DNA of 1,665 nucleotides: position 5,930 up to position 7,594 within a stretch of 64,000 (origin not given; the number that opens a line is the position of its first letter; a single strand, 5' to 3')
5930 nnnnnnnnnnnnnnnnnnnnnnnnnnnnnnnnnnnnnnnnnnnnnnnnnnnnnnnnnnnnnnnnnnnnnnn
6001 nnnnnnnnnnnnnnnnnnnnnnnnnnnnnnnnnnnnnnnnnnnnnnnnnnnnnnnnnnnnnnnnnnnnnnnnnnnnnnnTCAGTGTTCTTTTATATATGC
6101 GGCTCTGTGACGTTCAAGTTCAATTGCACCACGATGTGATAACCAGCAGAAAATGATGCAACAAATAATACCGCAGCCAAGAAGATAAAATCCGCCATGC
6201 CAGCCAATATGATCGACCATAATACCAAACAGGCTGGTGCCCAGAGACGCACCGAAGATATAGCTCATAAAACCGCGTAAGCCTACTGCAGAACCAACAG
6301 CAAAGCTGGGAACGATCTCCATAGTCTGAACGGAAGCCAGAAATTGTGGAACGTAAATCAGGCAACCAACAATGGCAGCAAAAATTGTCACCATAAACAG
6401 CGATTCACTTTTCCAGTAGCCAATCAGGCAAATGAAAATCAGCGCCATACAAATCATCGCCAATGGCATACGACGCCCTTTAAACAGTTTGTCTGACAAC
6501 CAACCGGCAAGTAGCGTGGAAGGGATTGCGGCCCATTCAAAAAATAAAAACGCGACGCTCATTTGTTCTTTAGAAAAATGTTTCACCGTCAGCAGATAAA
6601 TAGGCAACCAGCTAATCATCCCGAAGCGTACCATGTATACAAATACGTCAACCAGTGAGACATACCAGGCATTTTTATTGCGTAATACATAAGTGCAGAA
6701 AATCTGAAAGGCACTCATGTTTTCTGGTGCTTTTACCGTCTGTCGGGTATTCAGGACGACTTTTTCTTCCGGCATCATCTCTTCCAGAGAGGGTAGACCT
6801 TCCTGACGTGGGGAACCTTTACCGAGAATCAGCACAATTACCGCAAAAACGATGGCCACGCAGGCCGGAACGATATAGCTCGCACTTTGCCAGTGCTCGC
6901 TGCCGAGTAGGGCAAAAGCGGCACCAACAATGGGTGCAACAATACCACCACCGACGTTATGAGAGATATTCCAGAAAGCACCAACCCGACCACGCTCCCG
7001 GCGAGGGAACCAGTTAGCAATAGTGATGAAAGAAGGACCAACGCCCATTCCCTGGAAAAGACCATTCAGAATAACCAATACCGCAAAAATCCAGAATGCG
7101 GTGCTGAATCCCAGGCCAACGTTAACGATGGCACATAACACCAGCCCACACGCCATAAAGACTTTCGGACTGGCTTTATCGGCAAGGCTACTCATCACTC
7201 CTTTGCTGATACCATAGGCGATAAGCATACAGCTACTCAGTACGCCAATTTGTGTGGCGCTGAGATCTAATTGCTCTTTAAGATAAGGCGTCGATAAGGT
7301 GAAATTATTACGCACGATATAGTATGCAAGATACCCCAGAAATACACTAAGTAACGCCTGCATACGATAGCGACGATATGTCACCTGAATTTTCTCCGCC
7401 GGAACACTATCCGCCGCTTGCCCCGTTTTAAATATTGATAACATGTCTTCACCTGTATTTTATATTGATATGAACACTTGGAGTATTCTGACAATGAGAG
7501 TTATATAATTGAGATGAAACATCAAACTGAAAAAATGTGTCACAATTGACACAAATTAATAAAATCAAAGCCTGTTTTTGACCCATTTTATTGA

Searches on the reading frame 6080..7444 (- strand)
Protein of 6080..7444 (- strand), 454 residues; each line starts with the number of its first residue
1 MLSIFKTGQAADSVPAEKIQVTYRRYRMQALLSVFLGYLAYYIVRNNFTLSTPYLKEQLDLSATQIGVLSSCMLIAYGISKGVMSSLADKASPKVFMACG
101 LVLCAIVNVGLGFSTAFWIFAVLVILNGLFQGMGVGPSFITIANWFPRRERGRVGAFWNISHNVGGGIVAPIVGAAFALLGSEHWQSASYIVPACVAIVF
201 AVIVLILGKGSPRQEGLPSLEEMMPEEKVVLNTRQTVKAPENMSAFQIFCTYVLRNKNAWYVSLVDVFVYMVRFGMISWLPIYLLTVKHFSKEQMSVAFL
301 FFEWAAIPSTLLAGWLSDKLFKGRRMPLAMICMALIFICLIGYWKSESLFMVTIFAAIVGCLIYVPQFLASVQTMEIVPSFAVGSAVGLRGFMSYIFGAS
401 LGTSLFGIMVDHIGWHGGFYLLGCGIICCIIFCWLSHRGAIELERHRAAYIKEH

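Call 4: search_protein_families(library=pfam, proteins=[window:6080-7444:-], max_evalue=1)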
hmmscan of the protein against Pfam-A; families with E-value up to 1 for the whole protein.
window:6080-7444:- (454 aa): 3 families
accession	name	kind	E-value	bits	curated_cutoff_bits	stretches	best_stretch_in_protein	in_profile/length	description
PF07690.21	MFS_1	-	7.2e-53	180.1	33.4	2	34-402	1-346/347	Major Facilitator Superfamily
PF03137.26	OATP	-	0.00052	18.9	25.8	1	189-343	219-379/545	Organic Anion Transporter Polypeptide (OATP) family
PF01306.25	LacY_symp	-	0.0037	16.6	24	1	253-372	3-122/413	LacY proton/sugar symporter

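Call 5: search_protein_families(library=ncbifam, proteins=[window:6080-7444:-], max_evalue=1)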
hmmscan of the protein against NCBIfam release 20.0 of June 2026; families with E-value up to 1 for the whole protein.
window:6080-7444:- (454 aa): 34 families (the best 25 are shown)
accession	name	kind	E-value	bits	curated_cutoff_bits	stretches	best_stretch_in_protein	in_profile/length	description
NF047787.1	PhglyTportPgtP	equivalog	5.2e-267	885.8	750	1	1-448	1-448/451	phosphoglycerate transporter PgtP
TIGR00881.1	2A0104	subfamily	1.6e-147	491.5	407.75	1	35-419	1-379/379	phosphoglycerate transporter protein PgtP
TIGR00712.1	glpT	equivalog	1.3e-110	370.5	632.55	1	1-434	1-432/440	glycerol-3-phosphate transporter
NF008433.0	PRK11273.1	equivalog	2.4e-108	363.2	748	1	1-436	1-434/452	glycerol-3-phosphate transporter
NF007107.1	PRK09556.1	equivalog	1.6e-80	271.3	497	1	11-432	12-445/469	hexose-6-phosphate:phosphate antiporter UhpT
NF008661.1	PRK11663.1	subfamily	1.4e-70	238.5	564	1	3-425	3-419/439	MFS transporter family glucose-6-phosphate receptor UhpC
TIGR00893.1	2A0114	subfamily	9.8e-29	100.5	395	1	38-433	3-395/399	D-galactonate transporter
TIGR00886.1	2A0108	subfamily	1.4e-18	67.2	311.7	1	33-363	6-332/368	NarK family nitrate/nitrite MFS transporter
TIGR00883.1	2A0106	subfamily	9e-16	57.9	443.45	2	11-196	209-397/400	metabolite/H+ symporter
NF038246.1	bile_salt_MFS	equivalog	2.1e-15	56.5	400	1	37-424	14-391/408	conjugated bile salt MFS transporter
TIGR00895.1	2A0115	subfamily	4e-15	55.6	418.55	1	24-388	12-377/398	aromatic acid/H+ symport family MFS transporter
TIGR00880.1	2_A_01_02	superfamily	1.8e-09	37.8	131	1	72-207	2-138/141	multidrug resistance protein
NF049980.1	SfMCT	equivalog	6.6e-09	34.9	320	1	53-358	26-313/378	L-lactate MFS transporter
TIGR00894.1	2A0114euk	subfamily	8.2e-09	34.5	626.45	1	62-341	74-345/465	Na(+)-dependent inorganic phosphate cotransporter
TIGR00891.1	2A0112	subfamily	9.2e-08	31.5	552.9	1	24-370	4-342/405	sialate:H+ symport family MFS transporter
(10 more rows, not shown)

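Call 52: find_related_loci(query=window:6080-7444:-, collection=genome_contigs, flank=3000)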
Query window:6080-7444:- (454 aa) in genome_contigs; peptide patterns used: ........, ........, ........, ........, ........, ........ (x = any residue, [..] = any of these).
182 stretches matched a pattern; 138 encode a relative of the query (tblastn E <= 1e-3); the best 80 are kept; 80 distinct loci.
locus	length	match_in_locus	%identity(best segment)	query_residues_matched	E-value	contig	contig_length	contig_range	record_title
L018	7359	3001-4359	91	1-453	0e+0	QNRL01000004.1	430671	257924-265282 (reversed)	Pseudocitrobacter faecalis strain DSM 27453 Ga0244571_104, whole genome shotgun sequence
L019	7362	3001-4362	91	1-454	0e+0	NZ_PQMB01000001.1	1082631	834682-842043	Citrobacter amalonaticus strain S646 scaffold1.1, whole genome shotgun sequence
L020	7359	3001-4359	91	1-453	0e+0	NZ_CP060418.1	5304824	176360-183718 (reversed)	Enterobacter sp. JUb54 strain RIT712 chromosome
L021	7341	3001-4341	92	1-447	0e+0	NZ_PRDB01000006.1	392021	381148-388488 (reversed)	Klebsiella michiganensis strain DSM 25444 contig_6, whole genome shotgun sequence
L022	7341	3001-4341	91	1-447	0e+0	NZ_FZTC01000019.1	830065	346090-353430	Klebsiella grimontii strain 06D021, whole genome shotgun sequence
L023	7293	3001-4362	89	1-454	0e+0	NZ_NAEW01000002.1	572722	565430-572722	Citrobacter braakii strain ATCC 51113 CbraakiiATCC_L001_NODE_2_length_572722__23.1737, whole genome shotgun sequence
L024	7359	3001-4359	92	1-453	0e+0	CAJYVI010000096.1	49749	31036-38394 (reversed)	MAG: uncultured Pseudocitrobacter sp. isolate SP260_1_metabat2_genome_mining.39 genome assembly, contig: k127_62633, who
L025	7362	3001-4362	89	1-454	0e+0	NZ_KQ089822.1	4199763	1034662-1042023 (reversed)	Citrobacter sp. MGH106 aetzL-supercont1.1, whole genome shotgun sequence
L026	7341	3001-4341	90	1-447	0e+0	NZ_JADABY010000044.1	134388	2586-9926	Citrobacter sp. Res13-Sevr-PEB04-36 seq_tig44, whole genome shotgun sequence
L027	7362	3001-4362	89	1-454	0e+0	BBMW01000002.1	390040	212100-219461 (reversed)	Citrobacter werkmanii NBRC 105721 DNA, contig: CIWKM02, whole genome shotgun sequence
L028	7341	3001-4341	90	1-447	0e+0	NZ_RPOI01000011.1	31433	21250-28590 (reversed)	Citrobacter youngae strain CCUG 30791 citrobacter_youngae_CCUG30791T_0000011, whole genome shotgun sequence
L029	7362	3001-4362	89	1-454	0e+0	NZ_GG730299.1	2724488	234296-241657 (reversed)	Citrobacter youngae ATCC 29220 Scfld0, whole genome shotgun sequence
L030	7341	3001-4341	90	1-447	0e+0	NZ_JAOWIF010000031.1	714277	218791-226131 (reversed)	Citrobacter sp. Cu233 222, whole genome shotgun sequence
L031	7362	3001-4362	89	1-454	0e+0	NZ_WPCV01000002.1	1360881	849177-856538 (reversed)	Citrobacter sp. On2M On2M_2, whole genome shotgun sequence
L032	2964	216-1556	89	1-447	0e+0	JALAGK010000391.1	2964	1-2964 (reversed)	MAG: Enterobacteriaceae bacterium isolate bran_bin.7 k141_135434, whole genome shotgun sequence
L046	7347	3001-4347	81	5-453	0e+0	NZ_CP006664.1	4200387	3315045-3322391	Edwardsiella anguillarum ET080813 strain 80813 chromosome, complete genome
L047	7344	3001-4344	81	6-453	0e+0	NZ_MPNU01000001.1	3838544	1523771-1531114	Edwardsiella piscicida strain ACC35.1 scaffold00001, whole genome shotgun sequence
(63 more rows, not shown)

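Call 73: search_protein_families(library=ncbifam, proteins=[L046:1367-2599:-, L046:2992-4386:+, L046:4638-5534:-, L046:5656-6984:+, L046:4427-4618:+], max_evalue=0.00001)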
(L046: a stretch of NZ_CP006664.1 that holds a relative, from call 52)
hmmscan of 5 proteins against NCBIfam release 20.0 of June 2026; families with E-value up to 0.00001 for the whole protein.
L046:1367-2599:- (410 aa): 2 families
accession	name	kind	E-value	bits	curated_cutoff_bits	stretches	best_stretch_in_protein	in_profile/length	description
TIGR03261.1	phnS2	equivalog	7.9e-14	51.5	392.75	1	13-196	12-198/334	putative 2-aminoethylphosphonate ABC transporter substrate-binding protein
NF011620.1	PRK15046.1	equivalog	6.1e-07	28.5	310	1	68-281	71-287/334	2-aminoethylphosphonate ABC transporter substrate-binding protein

L046:2992-4386:+ (464 aa): 12 families
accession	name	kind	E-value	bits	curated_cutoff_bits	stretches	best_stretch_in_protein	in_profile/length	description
NF047787.1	PhglyTportPgtP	equivalog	1.2e-263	874.7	750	1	4-449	5-450/451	phosphoglycerate transporter PgtP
TIGR00881.1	2A0104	subfamily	3.7e-140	467.3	407.75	1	34-418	1-379/379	phosphoglycerate transporter protein PgtP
TIGR00712.1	glpT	equivalog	3.1e-107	359.4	632.55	1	10-435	11-434/440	glycerol-3-phosphate transporter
NF008433.0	PRK11273.1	equivalog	5.8e-105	352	748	1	8-445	9-444/452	glycerol-3-phosphate transporter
NF007107.1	PRK09556.1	equivalog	1.5e-78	264.9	497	1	12-432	14-446/469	hexose-6-phosphate:phosphate antiporter UhpT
NF008661.1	PRK11663.1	subfamily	1.2e-69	235.5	564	1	14-428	16-422/439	MFS transporter family glucose-6-phosphate receptor UhpC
TIGR00893.1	2A0114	subfamily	9.3e-25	87.4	395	1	36-431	2-394/399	D-galactonate transporter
TIGR00886.1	2A0108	subfamily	1.6e-15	57.1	311.7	1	31-378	5-346/368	NarK family nitrate/nitrite MFS transporter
NF038246.1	bile_salt_MFS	equivalog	1.6e-15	56.9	400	1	36-428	14-396/408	conjugated bile salt MFS transporter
TIGR00883.1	2A0106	subfamily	2.8e-15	56.3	443.45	1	8-196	207-398/400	metabolite/H+ symporter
TIGR00895.1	2A0115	subfamily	1.1e-14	54.2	418.55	1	25-387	14-377/398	aromatic acid/H+ symport family MFS transporter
TIGR00880.1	2_A_01_02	superfamily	5.3e-06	26.6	131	1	71-199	2-131/141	multidrug resistance protein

L046:4638-5534:- (298 aa): 16 families
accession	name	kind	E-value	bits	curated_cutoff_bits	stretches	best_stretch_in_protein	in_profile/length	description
NF040475.1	chlor_reg_RclR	equivalog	3.9e-89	298.8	400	1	1-278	1-284/284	reactive chlorine-specific transcriptional regulator RclR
NF006902.0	PRK09393.1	equivalog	2.5e-18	66.4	425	1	170-274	219-323/327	transcriptional regulator FtrA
NF049968.1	QhpR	equivalog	9.6e-12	44.6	250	1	177-270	194-284/284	AraC-like transcriptional regulator QhpR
NF010026.0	PRK13501.1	equivalog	1.7e-10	40.5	363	1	176-278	181-283/290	HTH-type transcriptional activator RhaR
NF010025.2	PRK13500.1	equivalog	6.2e-10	39.1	525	1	174-275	179-280/282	HTH-type transcriptional activator RhaR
NF007860.0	PRK10572.1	equivalog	7.9e-10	38.1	208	1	118-276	133-288/292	arabinose operon transcriptional regulator AraC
NF007693.0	PRK10371.1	equivalog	5.2e-09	35.7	253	1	186-276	213-303/309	transcriptional regulator MelR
NF010028.0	PRK13503.1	equivalog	2.1e-08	33.9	288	1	192-273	192-273/278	HTH-type transcriptional activator RhaS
NF007633.0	PRK10296.1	equivalog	2.8e-08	33.6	264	1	192-274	194-276/280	transcriptional regulator ChbR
NF007432.1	PRK09978.1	equivalog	5.8e-08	32.2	500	1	185-284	156-254/274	DNA-binding transcriptional regulator GadX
NF010027.0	PRK13502.1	equivalog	1.8e-07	30.9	384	1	175-275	180-280/282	HTH-type transcriptional activator RhaR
NF049932.1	TranspRegBtr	equivalog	2e-07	30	900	1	190-278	183-272/531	bacillibactin transport transcriptional regulator Btr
NF007584.0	PRK10219.1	equivalog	5.4e-07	29.9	174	1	185-272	19-106/107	superoxide response transcriptional regulator SoxS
NF052371.1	TransRegGbdRPseu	equivalog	8.3e-07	28.4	480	1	169-282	223-336/365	choline metabolism transcriptional regulator GbdR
NF047455.1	TF_Staph_AryK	equivalog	1.7e-06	26.6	850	1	186-282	172-268/759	transcriptional regulator AryK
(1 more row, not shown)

L046:5656-6984:+ (442 aa): 65 families (the best 25 are shown)
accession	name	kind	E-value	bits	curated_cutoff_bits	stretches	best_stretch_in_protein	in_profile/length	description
NF040477.1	chlor_oxi_RclA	equivalog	1.2e-223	742.7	740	1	1-440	1-440/441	reactive chlorine resistance oxidoreductase RclA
NF041853.1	hythiocyan_redase_MerA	equivalog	4.3e-164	546.5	650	1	1-438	1-439/440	hypothiocyanous acid reductase MerA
NF005572.0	PRK07251.1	equivalog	7.8e-148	492.8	537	1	1-439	1-438/438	FAD-containing oxidoreductase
NF004992.0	PRK06370.1-4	equivalog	1.1e-111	373.5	629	1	2-436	3-451/459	FAD-containing oxidoreductase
TIGR01350.1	lipoamide_DH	equivalog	4.5e-96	322.3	408.8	1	4-436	2-450/461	dihydrolipoyl dehydrogenase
NF004990.0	PRK06370.1-1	equivalog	2.7e-94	316.4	842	1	2-436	3-451/459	FAD-containing oxidoreductase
TIGR02053.1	MerA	equivalog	1.2e-91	308.1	454.45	1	6-433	3-446/465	mercury(II) reductase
NF004991.0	PRK06370.1-3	subfamily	1.2e-84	284.7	620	1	4-434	36-481/509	FAD-containing oxidoreductase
NF003585.0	PRK05249.1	equivalog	6.1e-82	275.7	465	1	2-434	5-451/464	Si-specific NAD(P)(+) transhydrogenase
NF004776.0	PRK06116.1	equivalog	8.9e-82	275.5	480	2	69-433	86-446/450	glutathione-disulfide reductase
NF005884.0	PRK07846.1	equivalog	2.3e-77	260.5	501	1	1-433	1-444/454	mycothione reductase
NF004946.0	PRK06292.2-4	subfamily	7e-77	259.2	634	1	1-437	1-467/487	dihydrolipoyl dehydrogenase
NF010311.1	PRK13748.1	subfamily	4.4e-75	253.6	600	1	5-433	99-541/560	mercury(II) reductase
TIGR01424.1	gluta_reduc_2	equivalog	3.1e-71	240.3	606.05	1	4-433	3-442/446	glutathione-disulfide reductase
TIGR03452.1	mycothione_red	equivalog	1e-70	238.9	635.65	2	89-433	104-445/452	mycothione reductase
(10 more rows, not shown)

L046:4427-4618:+ (63 aa): 0 families
